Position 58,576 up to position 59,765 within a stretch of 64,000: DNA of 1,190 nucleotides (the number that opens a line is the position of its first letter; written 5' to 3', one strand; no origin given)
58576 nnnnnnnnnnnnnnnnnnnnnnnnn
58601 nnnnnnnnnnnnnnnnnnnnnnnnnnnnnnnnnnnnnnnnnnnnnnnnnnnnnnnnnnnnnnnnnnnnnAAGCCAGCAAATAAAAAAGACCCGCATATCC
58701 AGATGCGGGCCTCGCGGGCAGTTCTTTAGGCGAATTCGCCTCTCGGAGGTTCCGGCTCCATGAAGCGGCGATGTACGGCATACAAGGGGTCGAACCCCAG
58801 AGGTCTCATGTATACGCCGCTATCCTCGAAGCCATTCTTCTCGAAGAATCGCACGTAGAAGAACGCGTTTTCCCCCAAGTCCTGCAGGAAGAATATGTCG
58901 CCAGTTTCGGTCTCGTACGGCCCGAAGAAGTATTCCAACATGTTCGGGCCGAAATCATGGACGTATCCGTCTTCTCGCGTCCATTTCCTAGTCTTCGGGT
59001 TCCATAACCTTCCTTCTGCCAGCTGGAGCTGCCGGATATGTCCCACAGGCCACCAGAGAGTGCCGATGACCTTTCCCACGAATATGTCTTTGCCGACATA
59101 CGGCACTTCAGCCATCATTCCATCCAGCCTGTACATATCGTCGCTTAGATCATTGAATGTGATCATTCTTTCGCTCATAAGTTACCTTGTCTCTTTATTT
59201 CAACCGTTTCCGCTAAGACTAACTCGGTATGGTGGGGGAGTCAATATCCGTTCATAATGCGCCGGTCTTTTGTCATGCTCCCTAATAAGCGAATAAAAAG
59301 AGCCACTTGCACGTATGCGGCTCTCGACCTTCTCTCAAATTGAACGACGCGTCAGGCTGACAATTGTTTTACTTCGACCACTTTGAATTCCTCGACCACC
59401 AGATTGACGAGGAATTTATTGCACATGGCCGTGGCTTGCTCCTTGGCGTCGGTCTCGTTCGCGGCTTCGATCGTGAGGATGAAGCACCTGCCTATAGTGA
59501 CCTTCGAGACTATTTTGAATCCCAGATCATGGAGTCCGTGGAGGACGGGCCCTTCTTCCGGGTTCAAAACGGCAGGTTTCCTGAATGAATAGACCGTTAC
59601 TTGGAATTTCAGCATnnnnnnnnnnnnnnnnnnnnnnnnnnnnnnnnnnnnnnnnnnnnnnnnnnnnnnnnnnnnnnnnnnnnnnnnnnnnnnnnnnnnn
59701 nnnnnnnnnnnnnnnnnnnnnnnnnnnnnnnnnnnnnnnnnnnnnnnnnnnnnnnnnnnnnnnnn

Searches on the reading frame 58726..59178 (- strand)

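Call 3: search_protein_families(library=pfam, proteins=[window:58726-59178:-], max_evalue=1)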
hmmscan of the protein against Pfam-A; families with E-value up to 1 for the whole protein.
window:58726-59178:- (150 aa): 1 family
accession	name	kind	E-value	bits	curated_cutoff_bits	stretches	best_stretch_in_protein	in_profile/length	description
PF05153.21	MIOX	-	0.12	12.3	25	1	51-128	64-141/249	Myo-inositol oxygenase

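Call 5: search_protein_families(library=ncbifam, proteins=[window:58726-59178:-], max_evalue=1)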
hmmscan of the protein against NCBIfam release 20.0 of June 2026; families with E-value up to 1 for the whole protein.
window:58726-59178:- (150 aa): 0 families

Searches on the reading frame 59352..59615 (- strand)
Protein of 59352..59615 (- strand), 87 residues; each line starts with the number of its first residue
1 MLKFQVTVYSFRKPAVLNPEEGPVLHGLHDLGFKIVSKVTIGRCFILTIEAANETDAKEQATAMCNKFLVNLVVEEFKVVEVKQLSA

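Call 3: search_protein_families(library=pfam, proteins=[window:59352-59615:-], max_evalue=1)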
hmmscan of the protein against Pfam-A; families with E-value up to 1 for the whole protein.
window:59352-59615:- (87 aa): 2 families
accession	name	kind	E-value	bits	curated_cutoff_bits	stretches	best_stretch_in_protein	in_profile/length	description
PF02700.19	PurS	-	3e-18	66.2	22.2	1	6-79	2-75/77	Phosphoribosylformylglycinamidine (FGAM) synthase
PF06399.18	GFRP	-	0.12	12.6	25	1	22-49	53-80/83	GTP cyclohydrolase I feedback regulatory protein (GFRP)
